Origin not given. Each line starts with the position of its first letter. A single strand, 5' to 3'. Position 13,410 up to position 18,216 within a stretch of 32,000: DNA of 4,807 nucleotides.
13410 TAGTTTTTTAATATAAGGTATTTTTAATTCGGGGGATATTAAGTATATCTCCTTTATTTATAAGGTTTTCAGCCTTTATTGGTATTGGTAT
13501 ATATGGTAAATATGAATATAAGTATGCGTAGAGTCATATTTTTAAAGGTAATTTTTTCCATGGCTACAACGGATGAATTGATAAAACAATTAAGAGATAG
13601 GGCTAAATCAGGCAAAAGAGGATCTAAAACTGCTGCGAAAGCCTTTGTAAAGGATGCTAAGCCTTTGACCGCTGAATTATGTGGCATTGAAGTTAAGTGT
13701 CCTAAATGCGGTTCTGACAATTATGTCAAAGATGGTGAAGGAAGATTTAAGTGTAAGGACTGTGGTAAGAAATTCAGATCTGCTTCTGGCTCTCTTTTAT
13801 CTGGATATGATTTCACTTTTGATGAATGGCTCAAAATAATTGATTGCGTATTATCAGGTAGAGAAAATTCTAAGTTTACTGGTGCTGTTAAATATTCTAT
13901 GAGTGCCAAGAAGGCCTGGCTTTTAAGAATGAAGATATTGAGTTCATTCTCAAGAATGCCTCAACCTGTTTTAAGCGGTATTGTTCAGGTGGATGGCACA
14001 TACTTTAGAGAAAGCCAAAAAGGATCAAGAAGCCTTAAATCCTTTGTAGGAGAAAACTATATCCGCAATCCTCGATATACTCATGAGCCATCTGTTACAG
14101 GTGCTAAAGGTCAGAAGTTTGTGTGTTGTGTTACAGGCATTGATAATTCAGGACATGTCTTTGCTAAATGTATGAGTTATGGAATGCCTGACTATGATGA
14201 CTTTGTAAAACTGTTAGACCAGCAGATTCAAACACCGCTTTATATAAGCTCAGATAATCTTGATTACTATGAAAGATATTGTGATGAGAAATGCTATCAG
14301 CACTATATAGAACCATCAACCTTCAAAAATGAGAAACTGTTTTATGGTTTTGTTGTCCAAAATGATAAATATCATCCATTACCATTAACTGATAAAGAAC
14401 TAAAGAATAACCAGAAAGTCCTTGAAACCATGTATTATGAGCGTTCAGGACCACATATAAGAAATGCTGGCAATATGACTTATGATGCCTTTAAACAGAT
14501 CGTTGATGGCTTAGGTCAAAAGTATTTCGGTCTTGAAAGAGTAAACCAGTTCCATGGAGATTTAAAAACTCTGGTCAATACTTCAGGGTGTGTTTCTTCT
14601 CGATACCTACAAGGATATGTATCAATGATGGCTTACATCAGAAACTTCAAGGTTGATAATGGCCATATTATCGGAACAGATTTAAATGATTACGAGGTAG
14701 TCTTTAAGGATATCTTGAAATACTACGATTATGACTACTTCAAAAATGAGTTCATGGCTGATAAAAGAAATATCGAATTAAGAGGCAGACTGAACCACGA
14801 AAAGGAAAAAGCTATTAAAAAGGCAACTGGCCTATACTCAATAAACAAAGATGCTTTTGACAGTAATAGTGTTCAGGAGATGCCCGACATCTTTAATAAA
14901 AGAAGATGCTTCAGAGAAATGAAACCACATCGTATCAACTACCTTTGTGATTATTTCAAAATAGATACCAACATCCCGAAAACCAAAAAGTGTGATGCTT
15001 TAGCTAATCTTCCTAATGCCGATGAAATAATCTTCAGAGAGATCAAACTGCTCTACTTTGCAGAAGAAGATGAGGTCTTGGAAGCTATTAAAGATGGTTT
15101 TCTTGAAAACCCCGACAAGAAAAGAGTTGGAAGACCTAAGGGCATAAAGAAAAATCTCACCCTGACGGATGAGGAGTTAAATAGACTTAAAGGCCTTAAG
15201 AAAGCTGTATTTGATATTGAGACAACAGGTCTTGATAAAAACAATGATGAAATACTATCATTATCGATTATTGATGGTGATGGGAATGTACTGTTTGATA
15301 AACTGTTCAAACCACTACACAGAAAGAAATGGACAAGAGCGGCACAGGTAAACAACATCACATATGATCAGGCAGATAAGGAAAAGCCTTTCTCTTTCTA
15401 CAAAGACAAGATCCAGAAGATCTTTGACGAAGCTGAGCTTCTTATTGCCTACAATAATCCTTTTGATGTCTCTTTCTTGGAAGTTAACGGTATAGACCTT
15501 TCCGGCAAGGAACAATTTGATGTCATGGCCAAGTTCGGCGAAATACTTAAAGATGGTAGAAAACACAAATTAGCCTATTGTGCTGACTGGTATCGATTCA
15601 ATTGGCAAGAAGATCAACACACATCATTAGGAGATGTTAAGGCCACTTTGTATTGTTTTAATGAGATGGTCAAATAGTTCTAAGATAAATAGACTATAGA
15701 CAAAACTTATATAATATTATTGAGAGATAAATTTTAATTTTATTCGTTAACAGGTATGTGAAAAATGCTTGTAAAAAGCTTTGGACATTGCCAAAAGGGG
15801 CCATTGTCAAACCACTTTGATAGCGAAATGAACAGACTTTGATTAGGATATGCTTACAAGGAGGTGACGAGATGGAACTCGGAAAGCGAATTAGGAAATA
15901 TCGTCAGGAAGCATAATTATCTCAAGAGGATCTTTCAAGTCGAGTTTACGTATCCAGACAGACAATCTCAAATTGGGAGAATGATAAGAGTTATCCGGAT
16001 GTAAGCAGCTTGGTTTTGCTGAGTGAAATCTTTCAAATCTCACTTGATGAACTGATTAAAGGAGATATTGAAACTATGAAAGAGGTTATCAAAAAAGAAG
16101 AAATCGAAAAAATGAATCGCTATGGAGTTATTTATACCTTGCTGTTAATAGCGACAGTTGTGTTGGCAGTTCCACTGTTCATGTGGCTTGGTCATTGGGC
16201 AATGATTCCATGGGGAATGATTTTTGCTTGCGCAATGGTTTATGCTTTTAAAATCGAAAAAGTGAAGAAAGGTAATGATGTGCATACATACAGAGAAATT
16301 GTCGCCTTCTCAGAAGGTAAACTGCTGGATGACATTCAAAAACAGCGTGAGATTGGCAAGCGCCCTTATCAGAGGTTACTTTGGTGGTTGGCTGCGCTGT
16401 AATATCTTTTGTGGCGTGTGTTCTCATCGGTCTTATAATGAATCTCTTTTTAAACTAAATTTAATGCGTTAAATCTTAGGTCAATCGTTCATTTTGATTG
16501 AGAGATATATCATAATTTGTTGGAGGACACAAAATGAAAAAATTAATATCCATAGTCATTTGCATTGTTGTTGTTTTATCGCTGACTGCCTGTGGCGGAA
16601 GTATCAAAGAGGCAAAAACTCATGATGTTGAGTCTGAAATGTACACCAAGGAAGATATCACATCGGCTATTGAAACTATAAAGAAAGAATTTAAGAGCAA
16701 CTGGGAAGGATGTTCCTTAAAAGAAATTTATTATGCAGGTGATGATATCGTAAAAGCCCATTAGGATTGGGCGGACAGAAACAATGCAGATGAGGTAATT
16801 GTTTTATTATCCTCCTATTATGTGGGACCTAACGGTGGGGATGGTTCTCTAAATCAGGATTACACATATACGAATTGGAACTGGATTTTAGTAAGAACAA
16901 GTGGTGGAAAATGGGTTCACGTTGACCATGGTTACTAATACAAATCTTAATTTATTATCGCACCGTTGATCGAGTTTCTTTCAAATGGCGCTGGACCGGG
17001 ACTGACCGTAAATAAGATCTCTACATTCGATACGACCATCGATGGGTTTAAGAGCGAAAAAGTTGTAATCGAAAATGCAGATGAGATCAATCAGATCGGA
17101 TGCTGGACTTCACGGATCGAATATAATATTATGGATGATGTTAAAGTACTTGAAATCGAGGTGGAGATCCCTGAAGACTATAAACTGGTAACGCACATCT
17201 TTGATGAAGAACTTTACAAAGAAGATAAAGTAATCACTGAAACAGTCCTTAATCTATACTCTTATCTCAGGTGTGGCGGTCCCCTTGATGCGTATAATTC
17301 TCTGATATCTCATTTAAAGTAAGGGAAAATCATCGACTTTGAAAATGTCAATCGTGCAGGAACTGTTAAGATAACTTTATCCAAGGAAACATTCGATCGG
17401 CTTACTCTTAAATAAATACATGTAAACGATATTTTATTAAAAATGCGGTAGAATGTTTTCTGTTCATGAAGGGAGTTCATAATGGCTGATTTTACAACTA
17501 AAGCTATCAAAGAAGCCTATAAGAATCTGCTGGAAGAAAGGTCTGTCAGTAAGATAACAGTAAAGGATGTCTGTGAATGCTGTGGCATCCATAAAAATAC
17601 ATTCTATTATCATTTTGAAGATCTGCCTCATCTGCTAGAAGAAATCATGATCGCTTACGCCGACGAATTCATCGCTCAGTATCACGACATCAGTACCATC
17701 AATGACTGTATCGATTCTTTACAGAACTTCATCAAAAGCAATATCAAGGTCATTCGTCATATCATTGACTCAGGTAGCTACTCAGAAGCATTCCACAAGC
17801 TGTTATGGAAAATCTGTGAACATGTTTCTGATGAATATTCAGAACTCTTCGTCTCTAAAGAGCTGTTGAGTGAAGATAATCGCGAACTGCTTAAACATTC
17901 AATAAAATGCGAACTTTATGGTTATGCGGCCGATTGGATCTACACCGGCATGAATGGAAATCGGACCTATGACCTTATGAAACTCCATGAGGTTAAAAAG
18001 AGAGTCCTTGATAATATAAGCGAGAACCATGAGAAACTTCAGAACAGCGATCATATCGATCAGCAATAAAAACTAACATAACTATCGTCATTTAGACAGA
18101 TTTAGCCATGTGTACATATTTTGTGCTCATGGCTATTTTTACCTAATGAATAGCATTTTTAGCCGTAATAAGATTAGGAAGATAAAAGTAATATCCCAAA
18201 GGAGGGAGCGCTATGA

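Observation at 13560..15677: One ORF fusing a complete IS1595-type transposase to a complete DEDDh proofreading-type exonuclease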

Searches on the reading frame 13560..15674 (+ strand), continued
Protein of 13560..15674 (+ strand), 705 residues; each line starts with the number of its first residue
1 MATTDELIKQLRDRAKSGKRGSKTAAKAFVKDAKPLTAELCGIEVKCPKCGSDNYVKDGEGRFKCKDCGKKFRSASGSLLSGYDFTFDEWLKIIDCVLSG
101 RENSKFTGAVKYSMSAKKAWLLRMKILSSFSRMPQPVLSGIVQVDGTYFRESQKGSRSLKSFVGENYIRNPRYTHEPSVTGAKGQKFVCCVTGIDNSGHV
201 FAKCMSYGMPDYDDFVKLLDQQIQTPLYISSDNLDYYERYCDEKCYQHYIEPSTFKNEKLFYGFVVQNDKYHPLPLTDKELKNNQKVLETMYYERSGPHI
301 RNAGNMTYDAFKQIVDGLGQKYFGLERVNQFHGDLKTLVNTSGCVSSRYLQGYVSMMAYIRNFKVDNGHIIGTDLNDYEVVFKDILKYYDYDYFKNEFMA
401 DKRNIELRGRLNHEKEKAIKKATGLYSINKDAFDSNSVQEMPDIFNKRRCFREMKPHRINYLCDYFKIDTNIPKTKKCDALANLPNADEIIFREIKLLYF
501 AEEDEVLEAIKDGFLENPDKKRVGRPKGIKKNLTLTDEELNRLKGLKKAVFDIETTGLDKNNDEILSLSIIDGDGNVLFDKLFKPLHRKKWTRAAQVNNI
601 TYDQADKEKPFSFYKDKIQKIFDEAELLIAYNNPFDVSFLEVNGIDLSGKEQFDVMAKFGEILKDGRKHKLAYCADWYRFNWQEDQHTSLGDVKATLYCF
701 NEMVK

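Call 86: search_protein_families(library=pfam, proteins=[L022:11464-12222:-, L025:12272-13171:-, L025:13505-14707:-, L033:8279-9160:-, L037:13444-18444:-, L044:12008-13072:+, L046:7105-9468:+, L054:11629-15198:-, L055:10052-11248:+, L073:11992-12801:+], max_evalue=0.00001)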
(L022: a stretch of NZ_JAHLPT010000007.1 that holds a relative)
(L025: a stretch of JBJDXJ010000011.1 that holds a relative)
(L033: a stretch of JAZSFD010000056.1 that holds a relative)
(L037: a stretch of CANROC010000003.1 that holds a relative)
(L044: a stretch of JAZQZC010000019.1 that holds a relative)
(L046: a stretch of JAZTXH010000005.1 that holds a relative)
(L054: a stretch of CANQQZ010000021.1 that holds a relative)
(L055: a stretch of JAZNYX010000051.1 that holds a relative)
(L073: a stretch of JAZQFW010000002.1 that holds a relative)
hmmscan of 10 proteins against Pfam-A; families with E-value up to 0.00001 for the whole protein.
L022:11464-12222:- (253 aa): 1 family
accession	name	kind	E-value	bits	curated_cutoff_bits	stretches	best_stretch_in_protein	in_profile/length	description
PF05315.17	ICEA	-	1.8e-35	122.9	24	1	59-245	14-211/218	ICEA Protein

L025:12272-13171:- (300 aa): 0 families

L025:13505-14707:- (401 aa): 0 families

L033:8279-9160:- (294 aa): 0 families

L037:13444-18444:- (1667 aa): 0 families

L044:12008-13072:+ (355 aa): 0 families

L046:7105-9468:+ (788 aa): 2 families
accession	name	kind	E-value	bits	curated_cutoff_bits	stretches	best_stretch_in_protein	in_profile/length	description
PF13306.12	LRR_5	-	1e-20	74.3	27.7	1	101-226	2-121/127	BspA type Leucine rich repeat region (6 copies)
PF00395.25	SLH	-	8.1e-15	55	20.8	1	533-575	1-44/44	S-layer homology domain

L054:11629-15198:- (1190 aa): 3 families
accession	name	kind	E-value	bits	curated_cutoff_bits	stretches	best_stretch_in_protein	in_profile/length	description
PF13306.12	LRR_5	-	1.5e-158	519.9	27.7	5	858-971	1-111/127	BspA type Leucine rich repeat region (6 copies)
PF13855.12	LRR_8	-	7e-22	77.4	27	0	203-241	13-52/61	Leucine rich repeat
PF23952.1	LRR_EndoS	-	4.9e-07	30.4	27.9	0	216-271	37-92/116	Endo-beta-N-acetylglucosaminidase EndoS LRR domain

L055:10052-11248:+ (399 aa): 7 families
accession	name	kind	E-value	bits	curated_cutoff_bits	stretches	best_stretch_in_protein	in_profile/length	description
PF12831.13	FAD_oxidored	-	1.2e-57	196.5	27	2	16-188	1-158/416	FAD dependent oxidoreductase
PF01266.30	DAO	-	7.3e-13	49.2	27.9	1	16-54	1-39/353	FAD dependent oxidoreductase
PF00890.30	FAD_binding_2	-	3.1e-10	40.3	20.4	1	16-53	1-37/414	FAD binding domain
PF07992.20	Pyr_redox_2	-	1.4e-06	28.4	26.1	0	15-51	1-39/291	Pyridine nucleotide-disulphide oxidoreductase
PF01946.23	Thi4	-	1.5e-06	28.1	26.2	0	12-56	15-60/235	Thi4 family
PF13450.12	NAD_binding_8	-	2.8e-06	27.9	21.9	0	20-54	2-36/68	NAD(P)-binding Rossmann-like domain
PF01134.28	GIDA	-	6.5e-06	25.9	22.1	0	16-175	1-149/391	Glucose inhibited division protein A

L073:11992-12801:+ (270 aa): 0 families

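Call 87: search_protein_families(library=pfam, proteins=[L028:11936-13255:-, L028:18778-20088:-, L028:15746-16816:-, L037:11834-13339:-, L042:10878-11588:-, L052:11731-12324:+, L057:3241-3879:+, L061:3360-5159:+, L022:12209-12931:-, L073:12866-13504:+], max_evalue=0.00001)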
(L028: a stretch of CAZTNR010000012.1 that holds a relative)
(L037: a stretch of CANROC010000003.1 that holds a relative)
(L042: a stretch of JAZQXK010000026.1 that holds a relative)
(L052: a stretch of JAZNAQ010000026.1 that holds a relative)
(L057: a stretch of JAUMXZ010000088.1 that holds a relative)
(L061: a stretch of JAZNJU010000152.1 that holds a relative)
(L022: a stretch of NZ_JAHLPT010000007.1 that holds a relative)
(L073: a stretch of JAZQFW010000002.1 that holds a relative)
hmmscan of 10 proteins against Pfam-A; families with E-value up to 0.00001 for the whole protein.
L028:11936-13255:- (440 aa): 4 families
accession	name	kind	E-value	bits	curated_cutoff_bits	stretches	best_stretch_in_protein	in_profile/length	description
PF10412.15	TrwB_AAD_bind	-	1.5e-44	152.9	20.5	1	44-382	6-327/387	Type IV secretion-system coupling protein DNA-binding domain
PF02534.20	T4SS-DNA_transf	-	2.3e-17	63.4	20.1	1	35-379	37-383/468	Type IV secretory system Conjugative DNA transfer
PF12696.13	TraG-D_C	-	4.7e-15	56.1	22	1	300-383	1-84/126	TraM recognition site of TraD and TraG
PF01935.23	DUF87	-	1.6e-08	35.3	23.2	1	36-180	5-145/220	Helicase HerA, central domain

L028:18778-20088:- (437 aa): 0 families

L028:15746-16816:- (357 aa): 2 families
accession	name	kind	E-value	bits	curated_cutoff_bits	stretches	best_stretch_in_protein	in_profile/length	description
PF13421.11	Band_7_1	-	7.9e-34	117.6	24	1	39-232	8-195/211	SPFH domain-Band 7 family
PF09851.14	SHOCT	-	1.1e-06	28.6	27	1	328-354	2-28/28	Short C-terminal domain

L037:11834-13339:- (502 aa): 1 family
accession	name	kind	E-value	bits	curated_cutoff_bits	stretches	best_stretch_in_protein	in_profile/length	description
PF00395.25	SLH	-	3e-10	40.4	20.8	1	162-210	1-44/44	S-layer homology domain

L042:10878-11588:- (237 aa): 0 families

L052:11731-12324:+ (198 aa): 0 families

L057:3241-3879:+ (213 aa): 0 families

L061:3360-5159:+ (600 aa): 1 family
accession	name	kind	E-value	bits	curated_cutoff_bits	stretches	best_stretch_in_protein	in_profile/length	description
PF00501.34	AMP-binding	-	5.4e-38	131.2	29.9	1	40-446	7-384/384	AMP-binding enzyme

L022:12209-12931:- (241 aa): 1 family
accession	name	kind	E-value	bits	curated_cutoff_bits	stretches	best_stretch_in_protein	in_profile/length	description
PF01555.25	N6_N4_Mtase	-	6.8e-39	134.5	26.7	1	22-225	1-219/221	DNA methylase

L073:12866-13504:+ (213 aa): 0 families
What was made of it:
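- Closest known: Exonuclease-less ~535-aa IS1595-like transposases. Different: Their cargo is mostly surface proteins and enzymes (calls 86, 87).
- Only 1 of about 14 exo-less elements does (calls 86, 87).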

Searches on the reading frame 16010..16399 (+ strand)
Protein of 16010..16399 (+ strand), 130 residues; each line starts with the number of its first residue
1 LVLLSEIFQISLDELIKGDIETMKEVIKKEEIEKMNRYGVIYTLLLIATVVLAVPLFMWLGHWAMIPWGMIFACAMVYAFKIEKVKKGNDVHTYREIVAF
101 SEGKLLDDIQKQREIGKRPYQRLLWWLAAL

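Call 9: search_protein_families(library=pfam, proteins=[window:16010-16399:+], max_evalue=0.00001)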
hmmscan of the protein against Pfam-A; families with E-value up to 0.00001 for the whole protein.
window:16010-16399:+ (130 aa): 0 families

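Call 54: search_protein_families(library=pfam, proteins=[window:16010-16399:+], max_evalue=0.1)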
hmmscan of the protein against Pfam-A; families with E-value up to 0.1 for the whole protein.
window:16010-16399:+ (130 aa): 4 families
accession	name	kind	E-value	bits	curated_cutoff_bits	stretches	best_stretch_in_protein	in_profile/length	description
PF10003.15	DUF2244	-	0.034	14.3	27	1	41-82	14-55/138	Integral membrane protein (DUF2244)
PF20990.2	DUF2207_C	-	0.054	13.6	33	1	28-80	128-187/247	Predicted membrane protein (DUF2207) C-terminal domain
PF11990.13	DUF3487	-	0.062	13.5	27.8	1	39-88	26-78/114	Protein of unknown function (DUF3487)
PF03208.24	PRA1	-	0.08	13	30.1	1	30-78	92-127/143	PRA1 family protein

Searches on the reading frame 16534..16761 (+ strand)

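Call 9: search_protein_families(library=pfam, proteins=[window:16534-16761:+], max_evalue=0.00001)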
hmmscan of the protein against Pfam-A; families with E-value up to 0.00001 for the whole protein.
window:16534-16761:+ (76 aa): 0 families

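Call 54: search_protein_families(library=pfam, proteins=[window:16534-16761:+], max_evalue=0.1)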
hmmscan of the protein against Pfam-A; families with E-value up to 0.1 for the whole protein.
window:16534-16761:+ (76 aa): 4 families
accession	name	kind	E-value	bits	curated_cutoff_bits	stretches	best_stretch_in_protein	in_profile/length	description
PF13978.11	DUF4223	-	0.0046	17.3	27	1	1-27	1-27/54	Protein of unknown function (DUF4223)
PF11337.13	DUF3139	-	0.029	15.4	27.3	1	3-69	2-75/83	Protein of unknown function (DUF3139)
PF18182.6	mCpol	-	0.03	15.2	26.4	1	30-73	20-60/114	minimal CRISPR polymerase domain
PF07217.16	Het-C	-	0.08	11.9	21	1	7-67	4-64/561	Heterokaryon incompatibility protein Het-C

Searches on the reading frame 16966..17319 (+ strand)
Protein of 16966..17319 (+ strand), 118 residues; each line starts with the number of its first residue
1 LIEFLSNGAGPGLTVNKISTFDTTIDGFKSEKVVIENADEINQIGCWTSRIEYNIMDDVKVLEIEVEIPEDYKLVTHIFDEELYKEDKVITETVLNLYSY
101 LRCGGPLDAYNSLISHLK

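Call 9: search_protein_families(library=pfam, proteins=[window:16966-17319:+], max_evalue=0.00001)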
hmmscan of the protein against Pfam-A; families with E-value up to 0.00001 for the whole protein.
window:16966-17319:+ (118 aa): 0 families

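Call 54: search_protein_families(library=pfam, proteins=[window:16966-17319:+], max_evalue=0.1)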
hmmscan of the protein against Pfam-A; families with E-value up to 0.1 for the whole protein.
window:16966-17319:+ (118 aa): 0 families
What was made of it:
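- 16534..17322 (+): Cargo: small lipoprotein-like ORF (16534-16764) and a 118-aa ORF of unknown function (16966-17322). No significant Pfam hit (call 54).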

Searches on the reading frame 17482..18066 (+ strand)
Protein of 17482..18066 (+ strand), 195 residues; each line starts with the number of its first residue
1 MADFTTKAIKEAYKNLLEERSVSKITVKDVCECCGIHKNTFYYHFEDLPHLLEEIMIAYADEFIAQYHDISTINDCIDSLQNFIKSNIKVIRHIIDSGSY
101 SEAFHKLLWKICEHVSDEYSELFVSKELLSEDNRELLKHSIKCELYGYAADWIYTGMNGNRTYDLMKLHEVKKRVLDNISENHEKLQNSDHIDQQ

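Call 9: search_protein_families(library=pfam, proteins=[window:17482-18066:+], max_evalue=0.00001)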
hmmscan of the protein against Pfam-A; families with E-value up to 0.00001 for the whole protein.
window:17482-18066:+ (195 aa): 0 families

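Call 54: search_protein_families(library=pfam, proteins=[window:17482-18066:+], max_evalue=0.1)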
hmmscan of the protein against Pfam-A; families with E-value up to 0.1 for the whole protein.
window:17482-18066:+ (195 aa): 8 families
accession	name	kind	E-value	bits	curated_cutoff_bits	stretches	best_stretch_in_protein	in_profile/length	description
PF00440.29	TetR_N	-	4.2e-05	23.7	24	1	14-54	6-46/47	Bacterial regulatory proteins, tetR family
PF13419.12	HAD_2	-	0.0037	17.9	23.8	1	5-89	12-97/178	Haloacid dehalogenase-like hydrolase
PF22080.2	Dark_CARD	-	0.0046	17.9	25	1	55-138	2-79/82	Dark, CARD domain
PF12840.13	HTH_20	-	0.0092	16.4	27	1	26-46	20-40/51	Helix-turn-helix domain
PF14278.11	TetR_C_8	-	0.012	16.1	26.1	1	73-159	3-88/103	Transcriptional regulator C-terminal region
PF13022.12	HTH_Tnp_1_2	-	0.018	15.6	27.9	1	7-66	11-62/122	Helix-turn-helix of insertion element transposase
PF00165.29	HTH_AraC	-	0.019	15.5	26.6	1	23-45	7-29/42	Bacterial regulatory helix-turn-helix proteins, AraC family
PF13384.12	HTH_23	-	0.049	13.9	24.6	0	24-42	17-35/50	Homeodomain-like domain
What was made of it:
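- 17482..18069 (+): Cargo: TetR-family regulator. TetR_N 4.2e-5 (call 54).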
